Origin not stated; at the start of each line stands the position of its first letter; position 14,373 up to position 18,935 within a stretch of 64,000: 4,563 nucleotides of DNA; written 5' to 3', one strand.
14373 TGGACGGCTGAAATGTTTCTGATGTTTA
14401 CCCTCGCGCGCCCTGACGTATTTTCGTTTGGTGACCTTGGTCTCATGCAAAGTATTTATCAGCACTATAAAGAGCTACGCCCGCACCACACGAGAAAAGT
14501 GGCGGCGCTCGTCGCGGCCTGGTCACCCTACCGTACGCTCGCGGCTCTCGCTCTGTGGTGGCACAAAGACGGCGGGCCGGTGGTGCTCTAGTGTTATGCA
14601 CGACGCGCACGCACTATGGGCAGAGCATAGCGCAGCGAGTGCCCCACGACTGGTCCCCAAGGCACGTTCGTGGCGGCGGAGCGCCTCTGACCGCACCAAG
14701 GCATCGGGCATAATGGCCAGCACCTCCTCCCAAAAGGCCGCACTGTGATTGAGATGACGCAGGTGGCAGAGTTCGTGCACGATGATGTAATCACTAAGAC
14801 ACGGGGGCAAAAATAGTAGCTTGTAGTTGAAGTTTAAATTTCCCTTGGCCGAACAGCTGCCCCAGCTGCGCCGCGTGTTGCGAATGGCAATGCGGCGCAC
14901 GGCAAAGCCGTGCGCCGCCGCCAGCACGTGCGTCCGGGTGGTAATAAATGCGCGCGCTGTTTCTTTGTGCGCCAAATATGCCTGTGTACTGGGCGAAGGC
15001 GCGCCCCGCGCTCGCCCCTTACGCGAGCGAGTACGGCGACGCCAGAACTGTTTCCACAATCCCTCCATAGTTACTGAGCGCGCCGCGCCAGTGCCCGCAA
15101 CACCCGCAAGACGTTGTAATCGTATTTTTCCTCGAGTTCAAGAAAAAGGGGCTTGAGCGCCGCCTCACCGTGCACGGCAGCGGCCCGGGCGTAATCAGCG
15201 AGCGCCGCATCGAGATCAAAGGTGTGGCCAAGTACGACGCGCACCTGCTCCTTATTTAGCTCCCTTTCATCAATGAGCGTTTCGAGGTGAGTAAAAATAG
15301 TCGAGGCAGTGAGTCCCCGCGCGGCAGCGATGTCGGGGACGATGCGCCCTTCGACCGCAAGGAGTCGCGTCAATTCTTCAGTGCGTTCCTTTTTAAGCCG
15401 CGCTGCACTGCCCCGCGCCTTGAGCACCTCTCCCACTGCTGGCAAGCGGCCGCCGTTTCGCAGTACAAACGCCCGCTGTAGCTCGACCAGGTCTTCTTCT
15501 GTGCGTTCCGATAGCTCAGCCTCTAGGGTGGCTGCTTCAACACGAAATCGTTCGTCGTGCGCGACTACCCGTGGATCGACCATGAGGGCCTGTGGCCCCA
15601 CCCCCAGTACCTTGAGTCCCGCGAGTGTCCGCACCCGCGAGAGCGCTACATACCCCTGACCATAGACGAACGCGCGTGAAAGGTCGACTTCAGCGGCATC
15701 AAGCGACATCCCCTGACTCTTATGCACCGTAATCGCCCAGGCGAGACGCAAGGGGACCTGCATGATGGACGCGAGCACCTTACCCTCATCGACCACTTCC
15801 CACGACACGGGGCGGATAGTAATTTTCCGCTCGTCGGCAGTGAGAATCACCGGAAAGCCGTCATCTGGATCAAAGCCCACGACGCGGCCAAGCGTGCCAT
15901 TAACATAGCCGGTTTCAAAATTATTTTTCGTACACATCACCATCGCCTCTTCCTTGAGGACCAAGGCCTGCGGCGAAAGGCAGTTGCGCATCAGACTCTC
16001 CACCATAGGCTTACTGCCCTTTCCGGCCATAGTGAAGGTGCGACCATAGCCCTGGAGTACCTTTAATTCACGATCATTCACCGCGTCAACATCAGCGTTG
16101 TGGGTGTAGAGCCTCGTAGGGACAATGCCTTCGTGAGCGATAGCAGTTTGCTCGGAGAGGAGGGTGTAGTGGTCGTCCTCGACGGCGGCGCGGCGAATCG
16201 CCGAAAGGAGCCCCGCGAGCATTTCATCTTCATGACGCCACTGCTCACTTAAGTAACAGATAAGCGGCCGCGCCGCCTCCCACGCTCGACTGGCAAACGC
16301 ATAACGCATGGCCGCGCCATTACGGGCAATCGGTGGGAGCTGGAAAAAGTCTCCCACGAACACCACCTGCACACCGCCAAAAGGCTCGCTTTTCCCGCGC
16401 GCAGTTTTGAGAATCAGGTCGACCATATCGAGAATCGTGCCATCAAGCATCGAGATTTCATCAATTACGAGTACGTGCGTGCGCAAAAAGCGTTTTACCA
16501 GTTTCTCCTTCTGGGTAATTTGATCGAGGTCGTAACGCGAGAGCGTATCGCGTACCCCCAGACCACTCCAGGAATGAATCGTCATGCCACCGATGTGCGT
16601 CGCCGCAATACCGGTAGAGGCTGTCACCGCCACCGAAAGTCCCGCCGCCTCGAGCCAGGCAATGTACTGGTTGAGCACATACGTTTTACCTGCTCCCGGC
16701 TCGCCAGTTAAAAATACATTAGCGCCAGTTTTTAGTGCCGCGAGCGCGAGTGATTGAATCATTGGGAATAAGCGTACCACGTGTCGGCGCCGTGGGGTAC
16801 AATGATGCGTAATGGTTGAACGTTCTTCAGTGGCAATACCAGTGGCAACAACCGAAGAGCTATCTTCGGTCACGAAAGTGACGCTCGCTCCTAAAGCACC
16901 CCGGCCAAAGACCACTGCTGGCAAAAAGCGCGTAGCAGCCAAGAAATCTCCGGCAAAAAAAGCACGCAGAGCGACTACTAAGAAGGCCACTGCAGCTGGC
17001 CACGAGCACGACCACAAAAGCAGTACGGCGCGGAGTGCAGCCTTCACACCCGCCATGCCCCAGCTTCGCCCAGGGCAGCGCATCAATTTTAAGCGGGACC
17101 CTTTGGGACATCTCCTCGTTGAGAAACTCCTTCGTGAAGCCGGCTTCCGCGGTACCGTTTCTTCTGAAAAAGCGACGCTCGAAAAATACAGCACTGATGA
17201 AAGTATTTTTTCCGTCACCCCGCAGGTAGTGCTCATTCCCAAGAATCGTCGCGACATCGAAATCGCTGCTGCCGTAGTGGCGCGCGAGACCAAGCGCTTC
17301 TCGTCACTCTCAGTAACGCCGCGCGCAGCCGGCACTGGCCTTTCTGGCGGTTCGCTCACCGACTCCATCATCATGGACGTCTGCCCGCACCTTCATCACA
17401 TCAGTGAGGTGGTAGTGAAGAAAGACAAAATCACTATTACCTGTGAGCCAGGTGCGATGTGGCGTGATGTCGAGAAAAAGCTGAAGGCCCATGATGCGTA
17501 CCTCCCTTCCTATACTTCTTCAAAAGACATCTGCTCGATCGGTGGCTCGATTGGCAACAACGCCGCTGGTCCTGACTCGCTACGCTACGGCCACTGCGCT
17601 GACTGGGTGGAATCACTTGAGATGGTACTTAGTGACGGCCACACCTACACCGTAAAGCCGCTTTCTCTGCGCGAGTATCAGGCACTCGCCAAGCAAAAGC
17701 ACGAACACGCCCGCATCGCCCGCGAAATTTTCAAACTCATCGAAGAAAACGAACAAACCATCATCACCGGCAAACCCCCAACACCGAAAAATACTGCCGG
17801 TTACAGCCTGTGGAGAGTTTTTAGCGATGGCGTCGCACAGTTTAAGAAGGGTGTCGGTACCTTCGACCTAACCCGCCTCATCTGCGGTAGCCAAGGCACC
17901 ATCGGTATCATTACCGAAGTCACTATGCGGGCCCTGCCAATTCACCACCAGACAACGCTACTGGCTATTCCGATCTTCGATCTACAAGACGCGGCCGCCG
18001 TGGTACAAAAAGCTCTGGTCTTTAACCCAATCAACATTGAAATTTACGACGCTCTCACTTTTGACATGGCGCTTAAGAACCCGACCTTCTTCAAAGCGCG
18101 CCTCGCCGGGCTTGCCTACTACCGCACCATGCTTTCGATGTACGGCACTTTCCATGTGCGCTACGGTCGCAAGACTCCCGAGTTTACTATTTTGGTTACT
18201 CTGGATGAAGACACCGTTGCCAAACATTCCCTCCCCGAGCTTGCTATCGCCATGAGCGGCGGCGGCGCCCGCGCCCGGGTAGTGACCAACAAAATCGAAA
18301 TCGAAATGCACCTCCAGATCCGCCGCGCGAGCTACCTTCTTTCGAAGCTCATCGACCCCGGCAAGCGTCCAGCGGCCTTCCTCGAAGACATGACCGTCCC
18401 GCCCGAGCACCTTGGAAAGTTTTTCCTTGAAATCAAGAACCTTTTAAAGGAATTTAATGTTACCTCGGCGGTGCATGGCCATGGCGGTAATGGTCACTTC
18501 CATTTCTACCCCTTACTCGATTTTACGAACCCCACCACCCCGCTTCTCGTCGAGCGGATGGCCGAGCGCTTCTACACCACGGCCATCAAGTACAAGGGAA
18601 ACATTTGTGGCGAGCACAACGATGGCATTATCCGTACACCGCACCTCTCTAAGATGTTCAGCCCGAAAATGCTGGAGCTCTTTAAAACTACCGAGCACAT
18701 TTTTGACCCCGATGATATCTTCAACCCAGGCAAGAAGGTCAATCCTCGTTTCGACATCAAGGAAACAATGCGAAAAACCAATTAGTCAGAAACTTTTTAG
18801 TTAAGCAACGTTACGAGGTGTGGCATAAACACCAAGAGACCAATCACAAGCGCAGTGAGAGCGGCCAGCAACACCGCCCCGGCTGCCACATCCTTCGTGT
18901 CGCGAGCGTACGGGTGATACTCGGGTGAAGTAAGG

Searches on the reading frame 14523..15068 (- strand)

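Call 7: search_protein_families(library=pfam, proteins=[window:14523-15068:-], max_evalue=0.001)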
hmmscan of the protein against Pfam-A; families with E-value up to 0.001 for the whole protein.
window:14523-15068:- (181 aa): 1 family
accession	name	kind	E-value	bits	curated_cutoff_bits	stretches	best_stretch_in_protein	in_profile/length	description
PF01863.23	YgjP-like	-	4e-33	115.6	26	1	34-133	108-207/207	YgjP-like, metallopeptidase domain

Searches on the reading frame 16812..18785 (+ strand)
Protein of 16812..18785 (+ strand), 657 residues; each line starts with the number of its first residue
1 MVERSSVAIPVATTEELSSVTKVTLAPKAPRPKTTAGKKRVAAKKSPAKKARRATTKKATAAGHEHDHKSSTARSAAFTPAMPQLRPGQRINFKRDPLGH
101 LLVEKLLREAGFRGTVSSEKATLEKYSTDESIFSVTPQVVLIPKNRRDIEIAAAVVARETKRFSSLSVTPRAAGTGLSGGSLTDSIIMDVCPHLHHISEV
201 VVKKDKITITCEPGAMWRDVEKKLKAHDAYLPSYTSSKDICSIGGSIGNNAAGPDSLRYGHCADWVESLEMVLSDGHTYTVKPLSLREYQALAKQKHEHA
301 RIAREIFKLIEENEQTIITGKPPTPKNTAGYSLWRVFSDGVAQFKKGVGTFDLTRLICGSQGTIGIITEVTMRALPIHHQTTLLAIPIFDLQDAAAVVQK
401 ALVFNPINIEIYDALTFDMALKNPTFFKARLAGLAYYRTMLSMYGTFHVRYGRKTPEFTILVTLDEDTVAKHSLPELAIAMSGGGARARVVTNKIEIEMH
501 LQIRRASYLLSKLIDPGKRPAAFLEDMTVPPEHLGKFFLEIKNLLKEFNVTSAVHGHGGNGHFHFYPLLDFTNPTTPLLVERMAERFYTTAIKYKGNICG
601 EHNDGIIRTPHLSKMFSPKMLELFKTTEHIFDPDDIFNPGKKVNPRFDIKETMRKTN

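Call 7: search_protein_families(library=pfam, proteins=[window:16812-18785:+], max_evalue=0.001)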
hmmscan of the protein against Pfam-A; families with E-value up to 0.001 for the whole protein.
window:16812-18785:+ (657 aa): 2 families
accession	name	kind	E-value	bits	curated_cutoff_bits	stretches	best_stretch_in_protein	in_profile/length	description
PF02913.24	FAD-oxidase_C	-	4.3e-32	112.2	21.2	1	382-641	6-247/248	FAD linked oxidases, C-terminal domain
PF01565.28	FAD_binding_4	-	2.1e-23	83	26.4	1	137-281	1-138/139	FAD binding domain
